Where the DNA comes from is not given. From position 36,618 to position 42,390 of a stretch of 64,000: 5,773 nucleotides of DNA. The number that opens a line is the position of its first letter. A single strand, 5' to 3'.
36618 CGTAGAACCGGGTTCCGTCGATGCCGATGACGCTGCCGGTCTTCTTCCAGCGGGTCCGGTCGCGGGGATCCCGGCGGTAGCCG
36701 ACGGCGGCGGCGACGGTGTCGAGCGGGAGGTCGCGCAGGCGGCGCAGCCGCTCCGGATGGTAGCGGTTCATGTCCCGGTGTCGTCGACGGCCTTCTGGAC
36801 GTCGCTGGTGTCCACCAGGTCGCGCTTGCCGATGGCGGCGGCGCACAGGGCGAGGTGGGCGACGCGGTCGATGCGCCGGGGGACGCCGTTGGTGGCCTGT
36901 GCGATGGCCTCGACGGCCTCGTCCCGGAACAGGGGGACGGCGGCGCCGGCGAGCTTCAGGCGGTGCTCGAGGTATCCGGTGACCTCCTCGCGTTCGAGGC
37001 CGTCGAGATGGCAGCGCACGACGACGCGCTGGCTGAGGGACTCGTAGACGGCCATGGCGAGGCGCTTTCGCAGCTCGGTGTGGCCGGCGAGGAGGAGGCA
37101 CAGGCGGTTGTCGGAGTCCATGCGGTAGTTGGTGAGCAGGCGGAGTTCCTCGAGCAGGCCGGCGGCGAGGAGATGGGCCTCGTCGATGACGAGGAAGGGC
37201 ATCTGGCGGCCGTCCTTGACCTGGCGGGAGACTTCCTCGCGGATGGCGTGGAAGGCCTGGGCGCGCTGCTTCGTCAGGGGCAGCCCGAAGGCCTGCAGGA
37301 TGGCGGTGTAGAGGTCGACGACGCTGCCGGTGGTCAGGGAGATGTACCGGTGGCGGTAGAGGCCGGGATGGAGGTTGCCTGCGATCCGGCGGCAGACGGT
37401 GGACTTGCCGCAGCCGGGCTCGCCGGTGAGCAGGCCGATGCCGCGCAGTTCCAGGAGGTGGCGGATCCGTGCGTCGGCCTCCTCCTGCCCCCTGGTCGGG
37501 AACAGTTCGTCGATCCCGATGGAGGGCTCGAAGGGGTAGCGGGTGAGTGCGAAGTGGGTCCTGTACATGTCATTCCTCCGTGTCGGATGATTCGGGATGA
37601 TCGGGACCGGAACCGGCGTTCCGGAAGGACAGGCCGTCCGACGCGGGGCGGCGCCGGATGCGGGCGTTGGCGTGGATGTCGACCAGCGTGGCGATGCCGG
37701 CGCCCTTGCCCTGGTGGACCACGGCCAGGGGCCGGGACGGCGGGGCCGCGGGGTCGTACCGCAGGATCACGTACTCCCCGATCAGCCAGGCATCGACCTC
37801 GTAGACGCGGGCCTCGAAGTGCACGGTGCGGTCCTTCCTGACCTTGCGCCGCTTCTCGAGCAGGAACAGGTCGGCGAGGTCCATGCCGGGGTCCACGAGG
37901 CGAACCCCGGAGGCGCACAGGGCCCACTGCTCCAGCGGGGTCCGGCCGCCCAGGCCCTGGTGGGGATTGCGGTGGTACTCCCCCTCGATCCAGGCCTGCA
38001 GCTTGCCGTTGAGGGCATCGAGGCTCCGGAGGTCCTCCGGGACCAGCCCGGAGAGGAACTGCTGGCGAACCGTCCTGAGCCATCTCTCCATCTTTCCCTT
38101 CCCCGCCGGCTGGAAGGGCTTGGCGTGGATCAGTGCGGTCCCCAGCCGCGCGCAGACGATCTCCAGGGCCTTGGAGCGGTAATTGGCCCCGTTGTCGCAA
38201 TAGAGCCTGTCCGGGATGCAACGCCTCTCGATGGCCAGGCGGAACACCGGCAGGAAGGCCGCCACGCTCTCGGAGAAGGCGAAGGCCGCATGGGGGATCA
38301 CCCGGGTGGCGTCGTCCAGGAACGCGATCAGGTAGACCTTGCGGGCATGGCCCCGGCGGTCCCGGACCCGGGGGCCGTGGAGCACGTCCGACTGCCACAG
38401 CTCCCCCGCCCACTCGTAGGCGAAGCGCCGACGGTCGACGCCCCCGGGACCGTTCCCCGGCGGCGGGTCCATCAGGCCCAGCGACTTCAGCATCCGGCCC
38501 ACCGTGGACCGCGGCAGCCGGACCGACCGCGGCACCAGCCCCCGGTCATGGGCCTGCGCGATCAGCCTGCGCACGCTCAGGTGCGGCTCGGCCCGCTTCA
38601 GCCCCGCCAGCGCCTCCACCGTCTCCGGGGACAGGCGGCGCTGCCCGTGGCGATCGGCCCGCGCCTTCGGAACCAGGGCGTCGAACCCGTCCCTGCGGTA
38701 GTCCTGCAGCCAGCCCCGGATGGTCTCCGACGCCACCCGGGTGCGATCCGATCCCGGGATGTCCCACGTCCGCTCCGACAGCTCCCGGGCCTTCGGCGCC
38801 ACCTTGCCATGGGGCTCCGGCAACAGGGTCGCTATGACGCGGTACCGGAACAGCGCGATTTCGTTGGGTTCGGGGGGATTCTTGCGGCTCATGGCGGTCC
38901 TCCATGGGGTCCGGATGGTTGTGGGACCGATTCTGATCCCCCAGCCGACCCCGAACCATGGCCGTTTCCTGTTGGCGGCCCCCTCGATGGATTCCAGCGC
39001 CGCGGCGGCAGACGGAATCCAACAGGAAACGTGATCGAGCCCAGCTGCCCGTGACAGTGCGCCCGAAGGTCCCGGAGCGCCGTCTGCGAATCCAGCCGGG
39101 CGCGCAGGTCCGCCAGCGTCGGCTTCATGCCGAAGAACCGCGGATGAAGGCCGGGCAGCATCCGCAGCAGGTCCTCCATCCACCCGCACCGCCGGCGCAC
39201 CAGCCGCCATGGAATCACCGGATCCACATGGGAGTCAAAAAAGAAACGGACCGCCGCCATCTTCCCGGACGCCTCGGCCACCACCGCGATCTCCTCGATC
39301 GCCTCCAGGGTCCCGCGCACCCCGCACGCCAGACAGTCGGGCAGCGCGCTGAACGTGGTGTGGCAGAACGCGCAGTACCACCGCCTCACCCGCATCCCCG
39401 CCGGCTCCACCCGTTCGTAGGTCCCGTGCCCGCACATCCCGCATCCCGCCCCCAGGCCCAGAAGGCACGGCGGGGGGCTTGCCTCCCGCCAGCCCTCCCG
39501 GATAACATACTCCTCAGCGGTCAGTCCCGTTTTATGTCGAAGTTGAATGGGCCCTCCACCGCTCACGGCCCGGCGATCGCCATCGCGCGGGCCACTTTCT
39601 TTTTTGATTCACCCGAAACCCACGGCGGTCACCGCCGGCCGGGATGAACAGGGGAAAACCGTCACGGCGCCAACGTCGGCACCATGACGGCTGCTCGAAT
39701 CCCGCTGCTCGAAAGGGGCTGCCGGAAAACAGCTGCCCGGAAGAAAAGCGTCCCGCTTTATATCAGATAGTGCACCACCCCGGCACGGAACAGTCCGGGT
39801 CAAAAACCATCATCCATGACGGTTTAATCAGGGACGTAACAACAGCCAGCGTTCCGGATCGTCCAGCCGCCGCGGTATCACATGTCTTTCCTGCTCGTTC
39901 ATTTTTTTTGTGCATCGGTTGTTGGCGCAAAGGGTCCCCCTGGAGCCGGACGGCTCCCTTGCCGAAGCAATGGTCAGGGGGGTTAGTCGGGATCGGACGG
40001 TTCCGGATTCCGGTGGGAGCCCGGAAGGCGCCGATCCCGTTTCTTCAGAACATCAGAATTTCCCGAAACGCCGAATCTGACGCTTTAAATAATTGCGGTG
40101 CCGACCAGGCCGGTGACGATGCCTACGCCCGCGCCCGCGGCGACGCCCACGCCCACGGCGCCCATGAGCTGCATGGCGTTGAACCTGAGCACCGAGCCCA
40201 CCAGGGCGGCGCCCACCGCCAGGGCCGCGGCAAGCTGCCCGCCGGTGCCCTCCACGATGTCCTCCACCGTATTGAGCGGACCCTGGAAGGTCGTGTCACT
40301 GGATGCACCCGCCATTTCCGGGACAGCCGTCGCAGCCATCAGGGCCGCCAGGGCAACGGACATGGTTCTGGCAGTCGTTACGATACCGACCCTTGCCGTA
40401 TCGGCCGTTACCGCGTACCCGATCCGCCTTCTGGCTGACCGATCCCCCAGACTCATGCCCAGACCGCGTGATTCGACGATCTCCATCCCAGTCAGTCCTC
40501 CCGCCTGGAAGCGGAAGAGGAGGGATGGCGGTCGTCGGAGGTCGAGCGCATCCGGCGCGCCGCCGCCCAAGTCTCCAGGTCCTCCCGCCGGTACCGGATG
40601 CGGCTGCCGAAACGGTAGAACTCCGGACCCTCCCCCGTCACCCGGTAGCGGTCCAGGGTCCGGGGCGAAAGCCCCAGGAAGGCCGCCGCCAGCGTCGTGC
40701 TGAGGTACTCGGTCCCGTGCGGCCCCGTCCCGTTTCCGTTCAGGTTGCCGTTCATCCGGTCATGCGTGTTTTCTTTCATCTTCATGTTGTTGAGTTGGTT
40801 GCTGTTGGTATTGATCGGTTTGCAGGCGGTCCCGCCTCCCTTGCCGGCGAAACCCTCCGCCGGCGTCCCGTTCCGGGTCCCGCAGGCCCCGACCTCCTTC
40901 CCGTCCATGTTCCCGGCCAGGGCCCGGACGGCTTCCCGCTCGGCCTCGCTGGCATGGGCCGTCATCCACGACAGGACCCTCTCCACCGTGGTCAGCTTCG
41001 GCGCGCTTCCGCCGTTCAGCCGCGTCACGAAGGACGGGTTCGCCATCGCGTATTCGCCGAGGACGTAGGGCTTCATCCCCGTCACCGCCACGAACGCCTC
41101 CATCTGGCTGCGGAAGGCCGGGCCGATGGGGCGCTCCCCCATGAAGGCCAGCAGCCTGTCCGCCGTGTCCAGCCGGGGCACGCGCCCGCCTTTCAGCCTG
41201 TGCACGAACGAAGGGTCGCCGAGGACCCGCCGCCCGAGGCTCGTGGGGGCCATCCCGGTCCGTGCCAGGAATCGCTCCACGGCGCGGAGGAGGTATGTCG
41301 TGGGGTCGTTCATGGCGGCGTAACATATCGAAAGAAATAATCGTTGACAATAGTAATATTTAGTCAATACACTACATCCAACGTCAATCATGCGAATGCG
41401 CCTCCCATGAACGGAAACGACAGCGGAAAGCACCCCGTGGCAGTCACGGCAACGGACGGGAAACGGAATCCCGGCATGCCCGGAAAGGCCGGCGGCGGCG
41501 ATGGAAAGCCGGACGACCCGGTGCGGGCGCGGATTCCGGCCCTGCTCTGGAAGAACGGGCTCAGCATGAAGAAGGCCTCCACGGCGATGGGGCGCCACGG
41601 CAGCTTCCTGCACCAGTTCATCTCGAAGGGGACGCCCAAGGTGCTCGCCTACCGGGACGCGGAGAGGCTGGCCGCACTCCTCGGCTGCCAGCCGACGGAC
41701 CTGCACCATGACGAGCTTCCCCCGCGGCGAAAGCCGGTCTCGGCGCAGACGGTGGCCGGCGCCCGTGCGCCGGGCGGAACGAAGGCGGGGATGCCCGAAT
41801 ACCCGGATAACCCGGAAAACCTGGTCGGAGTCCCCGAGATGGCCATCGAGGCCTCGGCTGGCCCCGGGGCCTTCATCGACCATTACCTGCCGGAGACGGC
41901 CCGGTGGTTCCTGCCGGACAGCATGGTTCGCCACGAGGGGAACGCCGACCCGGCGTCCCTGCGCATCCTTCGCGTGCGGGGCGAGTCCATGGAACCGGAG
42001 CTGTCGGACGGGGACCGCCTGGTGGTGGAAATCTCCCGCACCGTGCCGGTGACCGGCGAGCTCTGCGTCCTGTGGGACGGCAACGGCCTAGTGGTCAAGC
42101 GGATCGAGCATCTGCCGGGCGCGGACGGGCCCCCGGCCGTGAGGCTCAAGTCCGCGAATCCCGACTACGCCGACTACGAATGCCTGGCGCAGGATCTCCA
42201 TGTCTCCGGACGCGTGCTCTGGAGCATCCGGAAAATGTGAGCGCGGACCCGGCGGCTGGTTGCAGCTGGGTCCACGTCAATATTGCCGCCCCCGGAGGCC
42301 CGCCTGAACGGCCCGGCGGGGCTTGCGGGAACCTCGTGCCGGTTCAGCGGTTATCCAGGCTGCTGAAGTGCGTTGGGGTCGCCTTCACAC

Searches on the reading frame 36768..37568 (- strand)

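Call 32: search_protein_families(library=pfam, proteins=[window:36768-37568:-], max_evalue=0.001)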
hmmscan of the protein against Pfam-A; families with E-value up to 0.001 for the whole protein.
window:36768-37568:- (266 aa): 7 families
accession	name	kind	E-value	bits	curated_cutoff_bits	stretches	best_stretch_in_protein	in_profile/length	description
PF13401.12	AAA_22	-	5.3e-26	91.9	27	1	42-170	5-130/130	AAA domain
PF09848.15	SLFN-g3_helicase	-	6.1e-06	26.2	24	1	46-136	5-93/354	Schlafen group 3, DNA/RNA helicase domain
PF01443.25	Viral_helicase1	-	8.8e-06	26.1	21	1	47-142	3-79/228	Viral superfamily 1 RNA helicase core domain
PF05621.17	TniB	-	1.2e-05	25.3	22.4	1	46-148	39-145/189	Bacterial TniB protein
PF13191.12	AAA_16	-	1.5e-05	26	32.6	1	27-146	4-156/167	AAA ATPase domain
PF00004.35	AAA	-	1.5e-05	25.9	21.2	1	46-136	2-71/131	ATPase family associated with various cellular activities (AAA)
PF13238.12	AAA_18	-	0.00089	20.1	29.4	0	46-119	2-61/128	AAA domain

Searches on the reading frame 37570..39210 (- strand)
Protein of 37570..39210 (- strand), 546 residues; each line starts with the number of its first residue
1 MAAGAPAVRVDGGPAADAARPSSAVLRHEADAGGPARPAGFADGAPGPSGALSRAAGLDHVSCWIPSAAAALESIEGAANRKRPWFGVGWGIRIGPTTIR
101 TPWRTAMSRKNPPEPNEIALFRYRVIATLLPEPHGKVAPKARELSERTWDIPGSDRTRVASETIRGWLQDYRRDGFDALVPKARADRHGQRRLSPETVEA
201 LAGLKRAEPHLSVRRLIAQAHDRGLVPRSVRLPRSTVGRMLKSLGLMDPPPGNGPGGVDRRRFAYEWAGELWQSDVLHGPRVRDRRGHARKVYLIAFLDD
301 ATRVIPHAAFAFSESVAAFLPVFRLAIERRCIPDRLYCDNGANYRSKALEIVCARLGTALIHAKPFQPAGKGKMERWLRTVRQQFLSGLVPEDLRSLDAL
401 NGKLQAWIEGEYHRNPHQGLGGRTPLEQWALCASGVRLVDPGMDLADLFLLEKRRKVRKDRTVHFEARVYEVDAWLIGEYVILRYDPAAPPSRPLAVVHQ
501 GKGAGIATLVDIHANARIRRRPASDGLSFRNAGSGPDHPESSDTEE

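Call 32: search_protein_families(library=pfam, proteins=[window:37570-39210:-], max_evalue=0.001)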
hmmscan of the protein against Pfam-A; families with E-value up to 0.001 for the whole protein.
window:37570-39210:- (546 aa): 5 families
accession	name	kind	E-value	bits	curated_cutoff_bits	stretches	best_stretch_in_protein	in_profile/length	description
PF00665.32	rve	-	5.7e-10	39.8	32.6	1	269-368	5-102/102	Integrase core domain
PF13565.12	HTH_32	-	7.6e-09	36.4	33.7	1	163-241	1-73/73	Homeodomain-like domain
PF13683.12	rve_3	-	1.1e-06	28.7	26.5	1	358-425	3-67/67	Integrase core domain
PF09299.17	Mu-transpos_C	-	3.8e-06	27.2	21.7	1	447-489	2-45/61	Mu transposase, C-terminal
PF13518.12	HTH_28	-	5.1e-05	23.7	25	1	159-186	24-51/52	Helix-turn-helix domain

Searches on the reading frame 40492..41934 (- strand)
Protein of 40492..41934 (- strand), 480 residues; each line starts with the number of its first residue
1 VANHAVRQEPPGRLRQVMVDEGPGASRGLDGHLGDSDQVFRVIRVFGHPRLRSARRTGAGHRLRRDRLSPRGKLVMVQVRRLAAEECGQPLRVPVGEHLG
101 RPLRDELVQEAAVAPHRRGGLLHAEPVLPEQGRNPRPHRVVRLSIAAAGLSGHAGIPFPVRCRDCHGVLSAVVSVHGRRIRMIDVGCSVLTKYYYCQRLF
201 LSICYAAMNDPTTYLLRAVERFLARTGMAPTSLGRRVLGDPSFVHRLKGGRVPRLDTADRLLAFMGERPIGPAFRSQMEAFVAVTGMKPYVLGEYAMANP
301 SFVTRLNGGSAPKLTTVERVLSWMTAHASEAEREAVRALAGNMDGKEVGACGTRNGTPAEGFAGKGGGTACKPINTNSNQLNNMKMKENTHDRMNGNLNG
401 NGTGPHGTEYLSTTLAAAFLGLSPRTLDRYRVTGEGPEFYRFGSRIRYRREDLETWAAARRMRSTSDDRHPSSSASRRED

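Call 32: search_protein_families(library=pfam, proteins=[window:40492-41934:-], max_evalue=0.001)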
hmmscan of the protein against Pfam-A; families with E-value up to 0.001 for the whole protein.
window:40492-41934:- (480 aa): 1 family
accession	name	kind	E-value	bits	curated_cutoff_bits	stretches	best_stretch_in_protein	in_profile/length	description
PF12728.13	HTH_17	-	1.3e-09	38.6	27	1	410-461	1-51/51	Helix-turn-helix domain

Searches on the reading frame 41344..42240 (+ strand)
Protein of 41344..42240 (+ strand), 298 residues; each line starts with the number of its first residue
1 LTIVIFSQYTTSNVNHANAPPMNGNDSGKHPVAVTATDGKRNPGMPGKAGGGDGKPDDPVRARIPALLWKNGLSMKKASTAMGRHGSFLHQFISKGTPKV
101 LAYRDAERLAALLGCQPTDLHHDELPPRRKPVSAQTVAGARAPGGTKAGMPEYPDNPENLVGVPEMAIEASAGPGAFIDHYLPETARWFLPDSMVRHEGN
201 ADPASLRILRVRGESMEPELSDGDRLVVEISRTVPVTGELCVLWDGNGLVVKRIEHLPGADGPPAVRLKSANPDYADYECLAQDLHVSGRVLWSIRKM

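Call 5: search_protein_families(library=pfam, proteins=[window:41344-42240:+], max_evalue=0.1)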
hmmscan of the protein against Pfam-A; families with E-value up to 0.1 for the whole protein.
window:41344-42240:+ (298 aa): 2 families
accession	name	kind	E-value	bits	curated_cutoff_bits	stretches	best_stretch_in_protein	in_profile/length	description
PF00717.28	Peptidase_S24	-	7.6e-15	55.1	23.3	1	169-291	5-115/116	Peptidase S24-like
PF10502.14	Peptidase_S26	-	0.098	13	22.9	0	209-259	26-82/168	Signal peptidase, peptidase S26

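Call 49: search_protein_families(library=ncbifam, proteins=[window:41344-42240:+], max_evalue=0.001)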
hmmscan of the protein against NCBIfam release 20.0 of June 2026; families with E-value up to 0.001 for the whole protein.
window:41344-42240:+ (298 aa): 3 families
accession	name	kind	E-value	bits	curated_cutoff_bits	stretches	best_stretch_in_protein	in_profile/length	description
NF048000.1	ECH1013_TF_S24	equivalog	1.4e-12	47.9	300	1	204-297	111-203/204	ECH_1013 family putative transcriptional regulator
NF007621.2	PRK10276.1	subfamily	8.4e-07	29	110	1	204-295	27-114/115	translesion error-prone DNA polymerase V autoproteolytic subunit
TIGR02754.1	sod_Ni_protease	equivalog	0.00037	20.9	63.25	1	210-255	2-53/90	nickel-type superoxide dismutase maturation protease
